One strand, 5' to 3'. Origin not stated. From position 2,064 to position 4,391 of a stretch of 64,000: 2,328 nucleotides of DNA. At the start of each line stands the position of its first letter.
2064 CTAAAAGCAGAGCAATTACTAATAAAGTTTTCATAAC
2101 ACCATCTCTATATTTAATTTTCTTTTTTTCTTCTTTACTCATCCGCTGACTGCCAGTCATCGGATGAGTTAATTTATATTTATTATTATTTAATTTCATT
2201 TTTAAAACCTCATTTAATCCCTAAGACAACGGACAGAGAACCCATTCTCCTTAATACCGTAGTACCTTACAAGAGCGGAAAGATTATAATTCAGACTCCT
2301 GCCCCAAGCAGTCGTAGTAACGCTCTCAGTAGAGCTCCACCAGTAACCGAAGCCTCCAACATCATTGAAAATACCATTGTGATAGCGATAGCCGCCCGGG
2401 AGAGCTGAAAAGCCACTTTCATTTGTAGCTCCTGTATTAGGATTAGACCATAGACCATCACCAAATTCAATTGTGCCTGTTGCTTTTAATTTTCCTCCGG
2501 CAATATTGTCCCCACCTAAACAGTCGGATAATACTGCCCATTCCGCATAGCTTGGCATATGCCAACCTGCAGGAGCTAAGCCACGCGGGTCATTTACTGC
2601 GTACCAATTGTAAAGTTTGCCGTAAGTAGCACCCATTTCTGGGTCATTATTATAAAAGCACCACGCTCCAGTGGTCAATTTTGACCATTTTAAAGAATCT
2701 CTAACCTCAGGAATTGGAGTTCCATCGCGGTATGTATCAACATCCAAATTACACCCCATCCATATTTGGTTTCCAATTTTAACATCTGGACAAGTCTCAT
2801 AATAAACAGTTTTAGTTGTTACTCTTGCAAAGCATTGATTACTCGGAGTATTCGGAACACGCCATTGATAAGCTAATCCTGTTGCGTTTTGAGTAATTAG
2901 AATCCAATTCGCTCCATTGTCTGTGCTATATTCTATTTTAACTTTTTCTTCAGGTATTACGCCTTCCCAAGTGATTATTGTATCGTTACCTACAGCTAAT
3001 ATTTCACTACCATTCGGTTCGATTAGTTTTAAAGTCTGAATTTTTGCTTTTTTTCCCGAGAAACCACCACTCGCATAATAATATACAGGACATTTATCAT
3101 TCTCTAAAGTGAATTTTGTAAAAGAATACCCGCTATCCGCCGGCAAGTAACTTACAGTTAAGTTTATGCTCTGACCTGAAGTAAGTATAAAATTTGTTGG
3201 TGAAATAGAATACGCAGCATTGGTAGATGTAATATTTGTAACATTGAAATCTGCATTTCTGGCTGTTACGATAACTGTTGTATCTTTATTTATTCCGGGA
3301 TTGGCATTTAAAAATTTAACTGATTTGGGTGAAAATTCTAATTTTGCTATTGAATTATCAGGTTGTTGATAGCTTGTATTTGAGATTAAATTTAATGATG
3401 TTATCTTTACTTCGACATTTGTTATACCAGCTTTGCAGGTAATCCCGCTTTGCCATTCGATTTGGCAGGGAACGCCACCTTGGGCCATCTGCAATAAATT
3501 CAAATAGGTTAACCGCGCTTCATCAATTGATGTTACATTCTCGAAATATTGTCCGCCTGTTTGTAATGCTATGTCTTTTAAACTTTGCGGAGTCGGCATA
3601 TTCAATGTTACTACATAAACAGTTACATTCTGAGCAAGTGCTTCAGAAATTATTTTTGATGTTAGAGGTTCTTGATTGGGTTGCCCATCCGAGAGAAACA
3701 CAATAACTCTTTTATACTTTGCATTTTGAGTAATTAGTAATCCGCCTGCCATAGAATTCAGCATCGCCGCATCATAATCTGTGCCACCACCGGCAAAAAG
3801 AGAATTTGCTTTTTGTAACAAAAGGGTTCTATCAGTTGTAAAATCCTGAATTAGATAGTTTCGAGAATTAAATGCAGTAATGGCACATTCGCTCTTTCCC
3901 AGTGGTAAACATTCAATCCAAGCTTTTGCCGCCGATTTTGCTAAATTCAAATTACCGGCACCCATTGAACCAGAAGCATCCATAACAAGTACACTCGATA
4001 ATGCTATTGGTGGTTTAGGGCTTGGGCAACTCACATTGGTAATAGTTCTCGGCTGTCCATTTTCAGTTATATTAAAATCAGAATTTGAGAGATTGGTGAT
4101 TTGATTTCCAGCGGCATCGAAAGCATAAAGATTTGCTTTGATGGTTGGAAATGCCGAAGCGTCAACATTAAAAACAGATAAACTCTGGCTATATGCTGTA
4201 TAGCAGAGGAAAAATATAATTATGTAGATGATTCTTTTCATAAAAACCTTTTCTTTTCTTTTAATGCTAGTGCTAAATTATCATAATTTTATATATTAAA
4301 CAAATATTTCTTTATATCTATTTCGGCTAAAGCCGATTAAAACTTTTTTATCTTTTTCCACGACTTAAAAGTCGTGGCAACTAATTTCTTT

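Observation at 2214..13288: Mosaic identity pattern suggests ongoing gene conversion or recent duplication, with two alternating VWA subtypes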

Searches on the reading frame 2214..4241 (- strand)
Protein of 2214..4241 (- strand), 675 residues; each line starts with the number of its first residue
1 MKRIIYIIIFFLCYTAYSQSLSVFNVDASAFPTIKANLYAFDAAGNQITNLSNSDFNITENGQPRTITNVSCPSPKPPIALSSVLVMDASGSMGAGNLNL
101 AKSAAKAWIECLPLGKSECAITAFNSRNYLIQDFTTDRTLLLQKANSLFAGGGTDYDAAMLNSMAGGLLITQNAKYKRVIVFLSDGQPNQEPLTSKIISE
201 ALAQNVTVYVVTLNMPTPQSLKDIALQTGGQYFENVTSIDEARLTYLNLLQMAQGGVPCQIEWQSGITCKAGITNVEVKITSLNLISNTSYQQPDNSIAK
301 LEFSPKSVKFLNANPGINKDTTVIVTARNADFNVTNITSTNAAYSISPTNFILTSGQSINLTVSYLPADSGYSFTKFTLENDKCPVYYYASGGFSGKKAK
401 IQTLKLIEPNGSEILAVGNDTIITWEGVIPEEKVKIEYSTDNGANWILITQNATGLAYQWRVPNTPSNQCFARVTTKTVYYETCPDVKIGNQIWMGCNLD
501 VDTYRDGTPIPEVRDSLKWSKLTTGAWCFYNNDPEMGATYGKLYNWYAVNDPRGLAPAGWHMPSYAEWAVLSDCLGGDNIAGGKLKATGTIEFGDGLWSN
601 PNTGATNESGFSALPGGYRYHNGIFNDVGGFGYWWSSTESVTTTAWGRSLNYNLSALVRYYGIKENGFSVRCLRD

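Call 6: search_protein_families(library=pfam, proteins=[window:2214-4241:-], max_evalue=0.01)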
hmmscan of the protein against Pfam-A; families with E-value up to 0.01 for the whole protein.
window:2214-4241:- (675 aa): 6 families
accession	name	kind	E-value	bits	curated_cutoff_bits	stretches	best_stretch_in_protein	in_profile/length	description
PF09603.15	Fib_succ_major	-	1.3e-46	159.7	33.9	1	487-674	1-187/187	Fibrobacter succinogenes major domain (Fib_succ_major)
PF00092.34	VWA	-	3.3e-14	53.9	23.8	1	84-240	3-166/174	von Willebrand factor type A domain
PF13519.12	VWA_2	-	1.4e-12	48.6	27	1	84-187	2-107/107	von Willebrand factor type A domain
PF25106.1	VWA_4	-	0.0023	18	27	1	84-216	3-134/169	von Willebrand factor A domain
PF12371.14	TMEM131_like_N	-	0.0028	18.3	28.8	1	301-379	1-82/84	Transmembrane protein 131-like N-terminal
PF22544.2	HYDIN_VesB_CFA65-like_Ig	-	0.0081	16.8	25.5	0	299-382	1-87/100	HYDIN/CFA65/VesB-like, Ig-like domain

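Call 32: find_related_loci(query=A1, collection=genome_contigs, flank=10000)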
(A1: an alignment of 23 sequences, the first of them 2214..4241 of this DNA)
Query A1 (675 aa) in genome_contigs; peptide patterns used: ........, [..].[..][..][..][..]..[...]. (x = any residue, [..] = any of these).
595 stretches matched a pattern (row limit reached: there are more); 484 encode a relative of the query (tblastn E <= 1e-3); the best 80 are kept; 80 distinct loci.
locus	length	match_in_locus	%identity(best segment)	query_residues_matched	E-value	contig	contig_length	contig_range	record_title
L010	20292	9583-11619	53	1-675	0e+0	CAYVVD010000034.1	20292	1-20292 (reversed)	MAG TPA_asm: uncultured Hyphomicrobiales bacterium isolate SRP141376_co3_220 genome assembly, contig: NODE_7159_length_2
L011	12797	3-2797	52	18-675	0e+0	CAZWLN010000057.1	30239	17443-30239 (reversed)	MAG TPA_asm: uncultured Hyphomicrobiales bacterium isolate binchicken_co20_189 genome assembly, contig: NODE_3244_length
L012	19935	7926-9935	46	16-675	0e+0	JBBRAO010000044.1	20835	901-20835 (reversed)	MAG: Candidatus Kapaibacterium sp. isolate Co_metawrap_2299 Cmw_2299_k141_1713596_length_20835_cov_21.3111, whole genome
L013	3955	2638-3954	51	1-434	5e-131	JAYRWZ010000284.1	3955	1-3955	MAG: Chloroflexota bacterium isolate EBPR_ori4bin.19 k141_125957, whole genome shotgun sequence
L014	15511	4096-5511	44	5-476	4e-114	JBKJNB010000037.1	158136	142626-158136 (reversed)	MAG: Candidatus Kapaibacteriota bacterium isolate ant_bin.350 k117_269904, whole genome shotgun sequence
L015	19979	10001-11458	39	1-474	7e-103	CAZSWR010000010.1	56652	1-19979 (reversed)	MAG TPA_asm: uncultured Hyphomicrobiales bacterium isolate SRP216815_co1_98 genome assembly, contig: NODE_600_length_566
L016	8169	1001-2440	36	1-475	1e-94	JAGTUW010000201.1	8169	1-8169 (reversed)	MAG: Bacteroidetes bacterium isolate SH-MAG12 SH-MAG12_contig_000201, whole genome shotgun sequence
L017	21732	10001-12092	56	466-675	4e-73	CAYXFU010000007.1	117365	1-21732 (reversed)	MAG TPA_asm: uncultured Hyphomicrobiales bacterium isolate SRP272421_co4_697 genome assembly, contig: NODE_147_length_11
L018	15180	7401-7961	59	486-675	3e-68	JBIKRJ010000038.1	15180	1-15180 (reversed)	MAG: Cytophagales bacterium isolate ME2015-06-08_3300042430_group6_bin52 Rohwer_bin649_scaffold_2494_c1, whole genome sh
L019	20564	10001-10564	60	483-675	4e-67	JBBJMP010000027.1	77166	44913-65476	MAG: Chitinophagaceae bacterium isolate RUP_SRG_29 NODE_259_length_77166_cov_40.081272, whole genome shotgun sequence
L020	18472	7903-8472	59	482-675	4e-66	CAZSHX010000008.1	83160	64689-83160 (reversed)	MAG TPA_asm: uncultured Hyphomicrobiales bacterium isolate SRP284006_co1_568 genome assembly, contig: NODE_336_length_83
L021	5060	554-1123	57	482-675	5e-66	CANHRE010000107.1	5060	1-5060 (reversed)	MAG: Flavobacteriales bacterium isolate RE-26jul17-153 genome assembly, contig: RE-26jul17-C36148, whole genome shotgun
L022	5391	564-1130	58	482-675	1e-65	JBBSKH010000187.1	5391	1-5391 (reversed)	MAG: Chitinophagales bacterium isolate LS4_metabat2.285 LS4_metabat2.285_K_3669274_L_5391_cov_14.7196, whole genome shot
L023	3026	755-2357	60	486-675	3e-66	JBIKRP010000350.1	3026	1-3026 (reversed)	MAG: Flavobacterium sp. isolate ME2015-06-10_3300042356_group6_bin76 Rohwer_bin890_scaffold_23584_c1, whole genome shotg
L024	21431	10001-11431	63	487-675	1e-65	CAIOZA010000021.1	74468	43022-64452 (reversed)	MAG: uncultured Ignavibacteria bacterium isolate KTt_bin-1687 genome assembly, contig: bin-1687:021/148, whole genome sh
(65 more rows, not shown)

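Call 37: search_solved_structures(query=A1, max_evalue=0.01, show_alignments=0)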
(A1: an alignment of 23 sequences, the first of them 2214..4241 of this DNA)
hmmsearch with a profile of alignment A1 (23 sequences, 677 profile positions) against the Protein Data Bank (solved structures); distinct sequences matched with E-value up to 0.01: 35.
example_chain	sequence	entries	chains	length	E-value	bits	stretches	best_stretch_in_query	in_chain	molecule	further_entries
8s05_A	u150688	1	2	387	2.9e-11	45.6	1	79-265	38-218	Conserved protein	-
9vlg_A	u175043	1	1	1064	2.5e-07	32.6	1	84-234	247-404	Isoform 2 of Voltage-dependent calcium channel subunit alpha-2/delta-1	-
8hlp_F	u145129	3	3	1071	2.5e-07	32.6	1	84-234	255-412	Voltage-dependent calcium channel subunit alpha-2/delta-1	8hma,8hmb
7xlq_D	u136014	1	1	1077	2.6e-07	32.6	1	84-234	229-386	Voltage-dependent calcium channel subunit alpha-2/delta-1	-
8if3_A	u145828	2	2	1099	2.6e-07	32.6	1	84-234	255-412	Voltage-dependent calcium channel subunit alpha-2/delta-1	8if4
7mix_D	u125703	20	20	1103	2.6e-07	32.5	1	84-234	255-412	Voltage-dependent calcium channel subunit alpha-2/delta-1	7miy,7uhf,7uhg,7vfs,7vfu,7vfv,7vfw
8x90_B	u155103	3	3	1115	2.7e-07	32.5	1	84-234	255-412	Voltage-dependent calcium channel subunit alpha-2/delta-1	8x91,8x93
6jp8_F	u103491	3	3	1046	2.9e-07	32.4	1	84-234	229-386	Voltage-dependent calcium channel subunit alpha-2/delta-1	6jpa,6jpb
8eog_D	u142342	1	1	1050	2.9e-07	32.4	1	84-234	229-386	Voltage-dependent calcium channel subunit alpha-2/delta-1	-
6jp5_F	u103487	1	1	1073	3e-07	32.4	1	84-234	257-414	Voltage-dependent calcium channel subunit alpha-2/delta-1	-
7jpk_F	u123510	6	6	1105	3.1e-07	32.3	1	84-234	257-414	Voltage-dependent calcium channel subunit alpha-2/delta-1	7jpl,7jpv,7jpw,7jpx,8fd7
8e56_F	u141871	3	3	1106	3.1e-07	32.3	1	84-234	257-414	Voltage-dependent calcium channel subunit alpha-2/delta-1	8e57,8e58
5gjv_F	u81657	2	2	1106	3.2e-07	32.3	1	84-234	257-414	Voltage-dependent calcium channel subunit alpha-2/delta-1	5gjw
6tnj_A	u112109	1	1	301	3.2e-07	32.2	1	79-197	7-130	Minor fimbrium subunit Mfa5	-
3jbr_F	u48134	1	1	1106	3.3e-07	32.2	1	84-234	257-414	Voltage-dependent calcium channel subunit alpha-2/delta-1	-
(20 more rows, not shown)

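Call 48: find_related_loci(query=window:2214-4241:-, collection=metagenome_contigs, flank=10000)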
Query window:2214-4241:- (675 aa) in metagenome_contigs; peptide patterns used: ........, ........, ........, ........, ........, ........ (x = any residue, [..] = any of these).
78 stretches matched a pattern; 4 encode a relative of the query (tblastn E <= 1e-3); 4 distinct loci.
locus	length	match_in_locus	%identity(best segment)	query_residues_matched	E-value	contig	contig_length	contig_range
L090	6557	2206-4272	61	1-675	0e+0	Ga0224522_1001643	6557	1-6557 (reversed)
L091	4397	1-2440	57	1-675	0e+0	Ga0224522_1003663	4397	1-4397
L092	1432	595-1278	50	431-675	8e-66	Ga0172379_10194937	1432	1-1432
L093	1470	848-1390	24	11-157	2e-6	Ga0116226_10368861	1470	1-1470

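Call 60: search_protein_families(library=ncbifam, proteins=[window:2214-4241:-], max_evalue=0.001)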
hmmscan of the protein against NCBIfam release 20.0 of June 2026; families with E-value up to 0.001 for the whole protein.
window:2214-4241:- (675 aa): 4 families
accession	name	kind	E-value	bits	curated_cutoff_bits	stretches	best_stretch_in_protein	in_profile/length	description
TIGR02145.1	Fib_succ_major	domain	1.6e-28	100.6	41.65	1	487-675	14-176/176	FISUMP domain-containing protein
TIGR03436.1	acidobact_VWFA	subfamily_domain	2.5e-23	83.1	81.25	1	36-242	12-274/324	VWA domain-containing protein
TIGR03788.1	marine_srt_targ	equivalog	1.2e-06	27.3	551.65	1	82-241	273-433/629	marine proteobacterial sortase target protein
TIGR02442.1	Cob-chelat-sub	hypoth_equivalog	0.00013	20.6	779.45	1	83-233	475-638/641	putative cobaltochelatase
